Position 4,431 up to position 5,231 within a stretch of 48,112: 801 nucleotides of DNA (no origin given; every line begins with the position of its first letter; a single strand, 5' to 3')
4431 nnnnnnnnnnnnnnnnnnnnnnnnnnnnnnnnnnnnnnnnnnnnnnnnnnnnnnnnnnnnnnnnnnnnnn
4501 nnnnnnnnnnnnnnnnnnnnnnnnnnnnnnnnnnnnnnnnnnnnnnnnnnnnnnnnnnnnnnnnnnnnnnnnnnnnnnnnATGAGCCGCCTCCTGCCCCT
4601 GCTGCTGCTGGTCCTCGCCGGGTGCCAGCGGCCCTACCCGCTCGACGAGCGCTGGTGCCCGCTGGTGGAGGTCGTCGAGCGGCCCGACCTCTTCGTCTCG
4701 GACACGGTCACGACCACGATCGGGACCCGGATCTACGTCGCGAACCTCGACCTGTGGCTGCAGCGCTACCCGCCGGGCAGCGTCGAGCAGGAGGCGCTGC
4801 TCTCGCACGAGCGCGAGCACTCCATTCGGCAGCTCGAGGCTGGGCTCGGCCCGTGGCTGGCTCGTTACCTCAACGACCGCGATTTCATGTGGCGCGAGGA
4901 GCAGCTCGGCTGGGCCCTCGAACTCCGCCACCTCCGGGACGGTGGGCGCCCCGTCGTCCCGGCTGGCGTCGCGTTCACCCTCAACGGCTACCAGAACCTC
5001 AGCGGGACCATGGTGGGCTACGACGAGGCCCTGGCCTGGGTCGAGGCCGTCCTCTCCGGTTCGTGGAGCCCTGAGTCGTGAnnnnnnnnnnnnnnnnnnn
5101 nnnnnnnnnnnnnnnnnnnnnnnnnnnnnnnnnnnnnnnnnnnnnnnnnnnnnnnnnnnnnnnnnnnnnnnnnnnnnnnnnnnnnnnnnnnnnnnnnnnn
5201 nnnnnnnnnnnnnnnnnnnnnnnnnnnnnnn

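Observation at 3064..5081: Membrane-anchored protein and HExxH lipoprotein translationally coupled inside the head-tail joining region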

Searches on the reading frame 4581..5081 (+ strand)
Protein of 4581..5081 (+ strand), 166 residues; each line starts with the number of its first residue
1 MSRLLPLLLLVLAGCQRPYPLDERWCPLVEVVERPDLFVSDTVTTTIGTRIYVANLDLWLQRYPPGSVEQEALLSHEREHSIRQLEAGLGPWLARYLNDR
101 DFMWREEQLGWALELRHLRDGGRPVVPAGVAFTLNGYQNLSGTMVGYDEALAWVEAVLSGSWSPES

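Call 3: search_protein_families(library=pfam, proteins=[window:4581-5081:+], max_evalue=0.1)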
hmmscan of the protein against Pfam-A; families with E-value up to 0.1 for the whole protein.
window:4581-5081:+ (166 aa): 0 families

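Call 4: search_protein_families(library=phrogs, proteins=[window:4581-5081:+], max_evalue=0.1)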
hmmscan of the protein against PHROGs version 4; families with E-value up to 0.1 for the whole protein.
window:4581-5081:+ (166 aa): 0 families

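Call 9: find_homologous_proteins(query=window:4581-5081:+)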
Query window:4581-5081:+ (166 aa): 49 proteins with E <= 0.001 among 294 candidates.
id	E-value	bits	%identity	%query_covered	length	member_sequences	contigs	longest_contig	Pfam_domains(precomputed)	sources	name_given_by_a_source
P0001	1.7e-105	368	98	100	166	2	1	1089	-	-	-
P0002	2.5e-103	361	97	100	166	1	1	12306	-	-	-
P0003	4.7e-81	289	80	92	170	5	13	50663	-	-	-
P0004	4.6e-78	279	76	92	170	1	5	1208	-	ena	-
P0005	6.7e-74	265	74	93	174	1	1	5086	-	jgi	jgi:hypothetical protein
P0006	2.1e-71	257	71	92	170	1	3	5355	-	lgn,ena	-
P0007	2.7e-71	257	71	92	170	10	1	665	-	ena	-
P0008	3.7e-71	256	73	92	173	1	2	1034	-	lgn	-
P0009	5.1e-71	256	73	92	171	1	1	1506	-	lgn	-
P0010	1.6e-70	254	70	92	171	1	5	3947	-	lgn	-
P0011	2.8e-70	254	71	91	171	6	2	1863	-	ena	-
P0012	3.6e-70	253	69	99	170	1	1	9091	-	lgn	-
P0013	1.3e-69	251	67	92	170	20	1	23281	-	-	-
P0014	2.3e-69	251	71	92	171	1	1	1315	-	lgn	-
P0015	1.3e-68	248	68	95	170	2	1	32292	-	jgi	-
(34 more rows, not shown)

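Call 23: search_solved_structures(query=A1, max_evalue=10, show_alignments=3)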
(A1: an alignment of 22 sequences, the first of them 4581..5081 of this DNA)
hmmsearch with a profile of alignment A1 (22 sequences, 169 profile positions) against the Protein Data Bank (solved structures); distinct sequences matched with E-value up to 10: 6.
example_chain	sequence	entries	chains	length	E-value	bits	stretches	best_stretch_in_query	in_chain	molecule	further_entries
4qvx_A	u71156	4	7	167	0.46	13.7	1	87-119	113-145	Bcl-2-like protein 1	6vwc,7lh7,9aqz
2e3d_A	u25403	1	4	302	0.52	13.5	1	9-70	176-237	UTP--glucose-1-phosphate uridylyltransferase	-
4d48_A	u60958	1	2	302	0.73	13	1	9-70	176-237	GLUCOSE-1-PHOSPHATE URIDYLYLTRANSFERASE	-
8hll_B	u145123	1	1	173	1.1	12.5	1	89-122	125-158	Apoptosis regulator Bcl-2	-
8hln_B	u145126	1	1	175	1.1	12.4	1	89-122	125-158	Apoptosis regulator Bcl-2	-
8hlm_B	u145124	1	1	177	1.2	12.3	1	89-122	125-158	Apoptosis regulator Bcl-2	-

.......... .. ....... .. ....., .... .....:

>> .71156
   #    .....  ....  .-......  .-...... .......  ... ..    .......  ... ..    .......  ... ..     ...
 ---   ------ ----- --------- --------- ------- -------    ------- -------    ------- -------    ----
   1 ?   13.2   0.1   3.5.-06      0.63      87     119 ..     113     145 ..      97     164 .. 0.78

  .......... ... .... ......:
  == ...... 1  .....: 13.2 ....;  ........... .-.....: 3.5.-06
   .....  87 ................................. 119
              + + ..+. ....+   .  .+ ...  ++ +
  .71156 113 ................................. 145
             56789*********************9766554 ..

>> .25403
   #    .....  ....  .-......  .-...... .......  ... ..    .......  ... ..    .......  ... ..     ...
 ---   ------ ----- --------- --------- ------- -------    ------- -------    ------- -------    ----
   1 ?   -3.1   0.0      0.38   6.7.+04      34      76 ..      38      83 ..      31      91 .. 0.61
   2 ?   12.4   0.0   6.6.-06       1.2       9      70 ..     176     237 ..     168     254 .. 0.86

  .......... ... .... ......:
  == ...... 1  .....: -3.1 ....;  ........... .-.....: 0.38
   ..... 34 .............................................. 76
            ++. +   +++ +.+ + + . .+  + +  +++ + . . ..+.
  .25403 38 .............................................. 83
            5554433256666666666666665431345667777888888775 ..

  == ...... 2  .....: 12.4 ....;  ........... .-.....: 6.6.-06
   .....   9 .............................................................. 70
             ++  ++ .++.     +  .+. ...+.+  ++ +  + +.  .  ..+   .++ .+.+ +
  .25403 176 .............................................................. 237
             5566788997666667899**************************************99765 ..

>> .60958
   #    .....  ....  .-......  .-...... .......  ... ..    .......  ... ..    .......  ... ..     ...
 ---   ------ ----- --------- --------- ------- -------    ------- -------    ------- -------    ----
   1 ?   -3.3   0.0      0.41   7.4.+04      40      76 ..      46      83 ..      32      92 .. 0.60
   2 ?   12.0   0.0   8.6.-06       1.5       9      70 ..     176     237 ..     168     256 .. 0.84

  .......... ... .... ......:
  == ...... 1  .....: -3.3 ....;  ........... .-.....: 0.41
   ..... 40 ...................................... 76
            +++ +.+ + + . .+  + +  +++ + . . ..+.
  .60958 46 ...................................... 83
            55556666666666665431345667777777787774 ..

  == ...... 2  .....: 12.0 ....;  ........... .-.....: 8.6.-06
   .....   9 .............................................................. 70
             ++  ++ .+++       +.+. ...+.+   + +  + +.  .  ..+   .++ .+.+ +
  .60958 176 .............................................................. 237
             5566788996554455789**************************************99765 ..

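Call 34: predict_structure(alignment_id=A1)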
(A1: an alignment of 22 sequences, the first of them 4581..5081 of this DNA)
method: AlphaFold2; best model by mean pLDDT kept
length: 166 residues; sequences in the alignment: 22
mean_pLDDT: 90.5   pTM: 0.83
mean pLDDT of the five models: 90.5, 90.2, 89.7, 89.6, 84.5
residues with pLDDT >= 90: 133; 70-90: 9; 50-70: 24; < 50: 0
segments of 3 or more residues with pLDDT < 50: none
pLDDT, mean of each block of 10 residues (from residue 1): 59 70 98 73 87 92 96 98 98 97 97 97 96 95 97 98 89
secondary structure, 60 per line:
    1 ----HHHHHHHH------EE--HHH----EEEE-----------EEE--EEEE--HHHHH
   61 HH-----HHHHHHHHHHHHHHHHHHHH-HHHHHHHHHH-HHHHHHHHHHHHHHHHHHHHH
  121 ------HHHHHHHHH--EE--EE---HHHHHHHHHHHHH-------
elements in order: H5-12 E30-33 E45-47 E50-53 H56-62 H68-87 H89-98 H100-120 H127-135 H147-159

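Call 38: fold_search(model_id=the predicted structure, library=pdb)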
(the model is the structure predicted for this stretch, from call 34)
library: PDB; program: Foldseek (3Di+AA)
matches with E <= 10: 35; with E <= 0.001: 0
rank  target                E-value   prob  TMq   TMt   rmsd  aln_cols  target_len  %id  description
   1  6h56_B                1.9e+00  0.12  0.27  0.25  11.9       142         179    9  Effector domain of Pseudomonas aeruginosa VgrG2b (released 2019-07-24)
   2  5m30_B                2.4e+00  0.03  0.16  0.09  14.9       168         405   15  Structure of TssK from T6SS EAEC in complex with nanobody nb18 (released 2017-06-21)
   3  6ait_B                2.5e+00  0.21  0.43  0.20   6.9       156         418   13  Crystal structure of E. coli BepA (released 2018-12-26)
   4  6h56_A                2.9e+00  0.08  0.26  0.24  12.1       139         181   12  Effector domain of Pseudomonas aeruginosa VgrG2b (released 2019-07-24)
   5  3ctw_B                3.9e+00  0.04  0.18  0.24  11.8       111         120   14  Crystal Structure of RcdA from Caulobacter crescentus CB15 (released 2009-07-14)
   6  5a4p                  4.3e+00  0.03  0.18  0.14  11.9       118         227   10  Structure of UBE2Z provides functional insight into specificity in the FAT10 conjugation machinery (released 2015-11-18)
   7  9rb2_C                4.6e+00  0.04  0.18  0.11  12.7       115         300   13  Crystal Structure of glxR (released 2025-12-24)
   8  2bvj_B                4.6e+00  0.03  0.17  0.08  15.2       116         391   17  Ligand-free structure of cytochrome P450 PikC (CYP107L1) (released 2006-07-03)
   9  5oy0_0                4.9e+00  0.03  0.15  0.16  15.8       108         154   16  Structure of synechocystis photosystem I trimer at 2.5A resolution (released 2018-02-21)
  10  1esp                  5.4e+00  0.14  0.29  0.16   5.0        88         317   10  NEUTRAL PROTEASE MUTANT E144S (released 1995-12-07)
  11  9rfa_A                5.4e+00  0.04  0.18  0.12  12.5       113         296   15  Apo structure of glxR (released 2025-12-24)
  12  9rfa_D                6.1e+00  0.04  0.18  0.11  12.7       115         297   13  Apo structure of glxR (released 2025-12-24)
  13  5hwk_A                6.8e+00  0.05  0.14  0.11   7.2        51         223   20  Crystal structure of gama glutamyl cyclotransferease specific to glutathione from yeast (released 2016-12-14)
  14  5oy0_L                6.8e+00  0.03  0.16  0.17  15.5       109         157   14  Structure of synechocystis photosystem I trimer at 2.5A resolution (released 2018-02-21)
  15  9y6s_9S               6.8e+00  0.02  0.16  0.20  15.0       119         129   13  96-nm repeat of the Leishmania tarentolae doublet microtubule (released 2025-12-17)
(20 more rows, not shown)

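Call 44: fold_search(model_id=the predicted structure, library=viral)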
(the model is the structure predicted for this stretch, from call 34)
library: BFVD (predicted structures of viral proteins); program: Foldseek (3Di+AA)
matches with E <= 10: 78; with E <= 0.001: 0
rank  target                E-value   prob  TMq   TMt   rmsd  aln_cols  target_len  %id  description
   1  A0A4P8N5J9            3.5e-01  0.94  0.50  0.64   3.4       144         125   12  Uncharacterized protein [Rheinheimera phage vB_RspM_Barba15A]
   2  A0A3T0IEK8            3.7e-01  0.80  0.39  0.52   7.7       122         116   17  (no name in the UniProt tables at hand)
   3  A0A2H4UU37            7.6e-01  0.09  0.19  0.15  13.5       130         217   11  Uncharacterized protein [Bodo saltans virus]
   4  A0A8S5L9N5            1.1e+00  0.21  0.37  0.35   9.3       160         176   11  Uncharacterized protein [Myoviridae sp. ctPuP5]
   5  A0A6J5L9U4            1.2e+00  0.25  0.31  0.38  12.9       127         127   15  Uncharacterized protein [uncultured Caudovirales phage]
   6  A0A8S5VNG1            1.6e+00  0.12  0.32  0.28  13.4       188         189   10  (no name in the UniProt tables at hand)
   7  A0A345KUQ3            1.7e+00  0.35  0.21  0.11   4.7        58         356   22  (no name in the UniProt tables at hand)
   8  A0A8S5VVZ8            1.7e+00  0.15  0.27  0.25  11.3       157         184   15  (no name in the UniProt tables at hand)
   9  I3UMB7                2.0e+00  0.18  0.25  0.27   7.8       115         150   15  Uncharacterized protein [Colwellia phage 9A]
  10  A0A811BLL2            2.0e+00  0.06  0.16  0.12  11.2       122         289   18  DUF5848 domain-containing protein [Pandoravirus japonicus]
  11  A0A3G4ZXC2            2.3e+00  0.02  0.16  0.11  17.6       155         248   15  Uncharacterized protein [Faunusvirus sp.]
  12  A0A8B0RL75            2.4e+00  0.05  0.19  0.08  15.2       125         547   14  RNA-dependent RNA polymerase (Fragment) [Riboviria sp.]
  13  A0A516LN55            2.4e+00  0.03  0.16  0.19  13.1       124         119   16  (no name in the UniProt tables at hand)
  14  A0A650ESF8            2.7e+00  0.03  0.12  0.11  13.5        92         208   17  (no name in the UniProt tables at hand)
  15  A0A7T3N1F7            3.2e+00  0.04  0.17  0.16  20.6       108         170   18  Uncharacterized protein [Arthrobacter phage Wollypog]
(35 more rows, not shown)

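Call 50: search_protein_representatives(alignment_id=A1)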
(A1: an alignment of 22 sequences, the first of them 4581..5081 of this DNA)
Query: 22 sequences, 169 profile positions. Proteins with E-value up to 0.001 (for the whole library): 566; up to 1e-10: 235; up to 1e-30: 100. The best 150 are listed.
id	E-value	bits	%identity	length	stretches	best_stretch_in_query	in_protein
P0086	2.0e-71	255.7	-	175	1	5-167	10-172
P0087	3.4e-57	209.4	-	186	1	14-166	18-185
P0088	4.0e-54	199.4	-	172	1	6-167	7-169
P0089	7.6e-53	195.2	-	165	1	3-166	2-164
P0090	8.2e-53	195.1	-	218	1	9-166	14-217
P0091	2.0e-52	193.8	-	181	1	1-167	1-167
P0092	8.1e-51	188.6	-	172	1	4-166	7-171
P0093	2.0e-50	187.3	-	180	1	1-165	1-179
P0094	2.0e-49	184.1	-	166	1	5-166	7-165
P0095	2.8e-49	183.6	-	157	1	11-162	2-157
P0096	2.8e-49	183.6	-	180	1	4-166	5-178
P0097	6.8e-49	182.4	-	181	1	2-167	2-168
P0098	7.9e-49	182.2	-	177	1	1-166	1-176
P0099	2.1e-48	180.8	-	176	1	2-166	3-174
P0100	1.6e-47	177.9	-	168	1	3-167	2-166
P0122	1.0e-41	159.0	-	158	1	3-158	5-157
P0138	1.3e-38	148.9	-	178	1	2-167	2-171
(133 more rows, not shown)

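Call 52: search_protein_families(library=pfam, alignment_id=A3, max_evalue=1)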
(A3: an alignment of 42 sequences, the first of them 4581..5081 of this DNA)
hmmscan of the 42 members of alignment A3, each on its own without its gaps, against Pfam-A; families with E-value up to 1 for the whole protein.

A. member 1, window:4581-5081:+ (166 aa): 1 family
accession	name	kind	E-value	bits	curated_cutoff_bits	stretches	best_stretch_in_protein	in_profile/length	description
PF13699.11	eCIS_core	-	0.1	13.2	22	1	48-86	37-77/79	eCIS core domain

B. families by the number of members that match (of 42 scanned): 15 families
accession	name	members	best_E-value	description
PF13699.11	eCIS_core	5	0.021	eCIS core domain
PF08139.17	LPAM_1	3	0.00023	Prokaryotic membrane lipoprotein lipid attachment site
PF10263.15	SprT-like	1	0.002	SprT-like family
PF16244.11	DUF4901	1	0.0063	YcdB, YcdC repeated domain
PF16932.10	T4SS_TraI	1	0.02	Type IV secretory system, conjugal DNA-protein transfer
PF15786.10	PET117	1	0.024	PET assembly of cytochrome c oxidase, mitochondrial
PF00522.23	VPR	1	0.044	VPR/VPX protein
PF00881.29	Nitroreductase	1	0.056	Nitroreductase family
PF18107.7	HTH_ABP1_N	1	0.061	Fission yeast centromere protein N-terminal domain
PF25749.1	SPO1_gp41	1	0.079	Phage SPO1 gene 41 protein family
PF10026.15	DUF2268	1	0.091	Predicted Zn-dependent protease (DUF2268)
PF13374.12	TPR_10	1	0.11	Tetratricopeptide repeat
PF17613.7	motB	1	0.11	Modifier of transcription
PF04564.21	U-box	1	0.12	U-box domain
PF01099.22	Uteroglobin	1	0.25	Uteroglobin family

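Call 53: search_solved_structures(query=A3, max_evalue=10, show_alignments=3)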
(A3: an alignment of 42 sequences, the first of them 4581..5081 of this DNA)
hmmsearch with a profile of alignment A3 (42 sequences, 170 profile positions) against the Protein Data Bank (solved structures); distinct sequences matched with E-value up to 10: 5.
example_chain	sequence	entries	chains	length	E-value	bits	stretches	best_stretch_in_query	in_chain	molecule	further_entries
9v41_A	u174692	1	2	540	0.29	14.4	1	125-166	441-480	(-)-camphene/tricyclene synthase, chloroplastic-like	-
2z4t_A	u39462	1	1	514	0.35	14.1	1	1-53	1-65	Beta-galactoside alpha-2,6-sialyltransferase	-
4v1o_U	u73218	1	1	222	0.55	13.5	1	41-97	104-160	MEDIATOR OF RNA POLYMERASE II TRANSCRIPTION SUBUNIT 8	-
3j1o_J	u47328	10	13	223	0.56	13.4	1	41-97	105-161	Mediator of RNA polymerase II transcription subunit 8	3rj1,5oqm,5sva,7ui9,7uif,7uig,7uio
4gwp_C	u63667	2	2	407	1.2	12.4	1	41-97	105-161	Mediator of RNA polymerase II transcription subunit 8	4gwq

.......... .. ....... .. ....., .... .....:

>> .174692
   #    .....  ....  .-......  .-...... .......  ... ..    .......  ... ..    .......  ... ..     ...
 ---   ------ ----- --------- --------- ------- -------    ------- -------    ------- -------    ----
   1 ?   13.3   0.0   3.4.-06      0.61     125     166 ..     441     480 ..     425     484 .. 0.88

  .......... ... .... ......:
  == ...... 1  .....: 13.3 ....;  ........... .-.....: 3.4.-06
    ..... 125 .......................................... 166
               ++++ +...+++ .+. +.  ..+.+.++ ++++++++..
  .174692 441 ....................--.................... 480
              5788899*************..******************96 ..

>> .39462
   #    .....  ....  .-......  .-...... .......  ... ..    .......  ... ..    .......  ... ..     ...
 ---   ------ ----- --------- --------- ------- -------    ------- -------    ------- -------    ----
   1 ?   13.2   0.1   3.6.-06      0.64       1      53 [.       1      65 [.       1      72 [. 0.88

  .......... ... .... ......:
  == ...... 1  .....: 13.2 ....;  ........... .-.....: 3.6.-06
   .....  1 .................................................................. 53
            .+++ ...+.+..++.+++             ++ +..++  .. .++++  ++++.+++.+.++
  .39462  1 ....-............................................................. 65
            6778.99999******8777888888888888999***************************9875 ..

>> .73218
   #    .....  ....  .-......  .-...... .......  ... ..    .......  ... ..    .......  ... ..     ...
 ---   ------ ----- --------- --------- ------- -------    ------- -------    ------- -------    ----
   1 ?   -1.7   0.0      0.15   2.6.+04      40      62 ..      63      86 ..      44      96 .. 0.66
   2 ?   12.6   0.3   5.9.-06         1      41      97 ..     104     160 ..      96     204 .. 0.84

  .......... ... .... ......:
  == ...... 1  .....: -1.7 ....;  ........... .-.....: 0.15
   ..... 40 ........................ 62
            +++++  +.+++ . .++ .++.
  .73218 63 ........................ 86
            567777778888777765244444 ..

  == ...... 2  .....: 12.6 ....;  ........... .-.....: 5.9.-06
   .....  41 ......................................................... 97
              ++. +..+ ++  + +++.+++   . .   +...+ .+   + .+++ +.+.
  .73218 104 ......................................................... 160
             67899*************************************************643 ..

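Call 65: find_encoding_contigs(protein=P0138, flank=8000, max_places=3)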
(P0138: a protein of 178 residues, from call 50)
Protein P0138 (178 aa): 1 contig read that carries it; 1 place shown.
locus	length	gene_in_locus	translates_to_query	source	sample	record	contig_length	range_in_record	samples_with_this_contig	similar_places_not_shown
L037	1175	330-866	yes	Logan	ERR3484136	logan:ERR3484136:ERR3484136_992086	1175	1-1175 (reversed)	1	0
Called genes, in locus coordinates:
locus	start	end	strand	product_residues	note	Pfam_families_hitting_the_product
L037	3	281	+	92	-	?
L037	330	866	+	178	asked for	-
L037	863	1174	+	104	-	?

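Call 66: find_encoding_contigs(protein=P0122, flank=8000, max_places=3)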
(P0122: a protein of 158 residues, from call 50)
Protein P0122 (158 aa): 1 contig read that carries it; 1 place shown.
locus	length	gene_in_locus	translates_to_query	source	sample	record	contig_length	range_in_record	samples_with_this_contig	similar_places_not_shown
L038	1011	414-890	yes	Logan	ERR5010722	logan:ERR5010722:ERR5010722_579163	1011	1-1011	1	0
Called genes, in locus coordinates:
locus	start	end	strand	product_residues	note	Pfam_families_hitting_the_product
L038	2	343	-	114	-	?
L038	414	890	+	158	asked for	-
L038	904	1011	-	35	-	?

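Call 68: find_related_loci(query=A1, collection=viral_contigs, flank=10000)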
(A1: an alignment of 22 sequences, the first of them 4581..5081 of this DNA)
Query A1 (166 aa) in viral_contigs; peptide patterns used: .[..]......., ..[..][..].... (x = any residue, [..] = any of these).
70 stretches matched a pattern; 1 encode a relative of the query (tblastn E <= 1e-3); 1 distinct loci.
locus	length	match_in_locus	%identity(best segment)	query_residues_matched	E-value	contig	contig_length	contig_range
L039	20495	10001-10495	43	13-166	4e-35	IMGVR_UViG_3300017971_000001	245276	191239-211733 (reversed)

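Call 69: find_related_loci(query=A1, collection=metagenome_contigs, flank=10000)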
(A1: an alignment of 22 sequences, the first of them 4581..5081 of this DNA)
Query A1 (166 aa) in metagenome_contigs; peptide patterns used: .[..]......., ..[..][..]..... (x = any residue, [..] = any of these).
321 stretches matched a pattern; 29 encode a relative of the query (tblastn E <= 1e-3); 29 distinct loci.
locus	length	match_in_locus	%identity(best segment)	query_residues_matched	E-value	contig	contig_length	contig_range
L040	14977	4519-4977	80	14-166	2e-79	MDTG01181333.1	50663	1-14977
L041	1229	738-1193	71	14-165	2e-76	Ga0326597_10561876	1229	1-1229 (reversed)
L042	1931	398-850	71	14-164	8e-73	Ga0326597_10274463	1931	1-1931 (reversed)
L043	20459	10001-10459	69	14-166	1e-69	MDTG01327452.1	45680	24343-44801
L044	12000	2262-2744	63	5-165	3e-68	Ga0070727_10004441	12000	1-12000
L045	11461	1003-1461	67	14-166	3e-68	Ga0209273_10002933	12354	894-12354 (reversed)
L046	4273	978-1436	67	14-166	3e-68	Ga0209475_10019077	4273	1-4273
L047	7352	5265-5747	63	5-165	3e-68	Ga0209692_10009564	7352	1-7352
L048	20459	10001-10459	63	13-165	2e-62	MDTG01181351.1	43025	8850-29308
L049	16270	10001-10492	62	4-166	3e-61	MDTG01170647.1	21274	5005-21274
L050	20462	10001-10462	60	13-166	3e-59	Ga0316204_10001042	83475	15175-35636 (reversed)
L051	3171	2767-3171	67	11-145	2e-58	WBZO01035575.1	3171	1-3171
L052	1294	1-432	63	21-164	4e-59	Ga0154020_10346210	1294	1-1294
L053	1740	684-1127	58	19-166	7e-57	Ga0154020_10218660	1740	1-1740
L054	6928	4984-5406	64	20-160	2e-54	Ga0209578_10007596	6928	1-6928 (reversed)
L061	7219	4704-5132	51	9-147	5e-39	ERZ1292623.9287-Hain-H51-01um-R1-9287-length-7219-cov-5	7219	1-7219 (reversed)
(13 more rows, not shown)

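Call 71: search_protein_families(library=ncbifam, proteins=[window:4581-5081:+], max_evalue=0.1)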
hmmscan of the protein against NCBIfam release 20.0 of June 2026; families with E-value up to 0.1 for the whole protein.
window:4581-5081:+ (166 aa): 0 families

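Call 72: search_protein_families(library=padloc, proteins=[window:4581-5081:+], max_evalue=0.1)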
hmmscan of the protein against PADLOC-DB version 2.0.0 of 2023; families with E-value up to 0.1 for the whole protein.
window:4581-5081:+ (166 aa): 0 families

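Call 104: search_protein_families(library=phrogs, proteins=[L039:450-3149:-, L039:7239-8789:+, L039:10503-11702:+, L039:11712-12593:+, L039:13515-15431:+, L039:16407-18095:+, L039:18762-19652:+, L061:1189-1917:+, L061:1967-3730:+, L061:6035-7135:-], max_evalue=0.001)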
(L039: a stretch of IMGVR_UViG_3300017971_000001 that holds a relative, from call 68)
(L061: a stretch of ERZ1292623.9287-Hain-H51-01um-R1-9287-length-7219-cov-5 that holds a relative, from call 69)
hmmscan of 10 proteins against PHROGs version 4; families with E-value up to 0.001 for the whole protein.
L039:450-3149:- (899 aa): 0 families

L039:7239-8789:+ (516 aa): 0 families

L039:10503-11702:+ (399 aa): 5 families
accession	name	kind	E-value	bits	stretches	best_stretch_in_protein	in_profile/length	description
phrog_17819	-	unknown function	2.3e-07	31.5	0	141-171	20-50/60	-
phrog_4779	-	transcription regulation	7.8e-05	24.1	0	232-285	12-66/98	transcriptional regulator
phrog_409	-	transcription regulation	0.00069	21.2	0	232-256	22-45/127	transcriptional regulator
phrog_66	-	integration and excision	0.00083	20.1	0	145-248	95-200/412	excisionase and transcriptional regulator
phrog_8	-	transcription regulation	0.00094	19.7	0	145-294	91-224/346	transcriptional regulator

L039:11712-12593:+ (293 aa): 0 families

L039:13515-15431:+ (638 aa): 0 families

L039:16407-18095:+ (562 aa): 0 families

L039:18762-19652:+ (296 aa): 0 families

L061:1189-1917:+ (242 aa): 0 families

L061:1967-3730:+ (587 aa): 0 families

L061:6035-7135:- (366 aa): 0 families
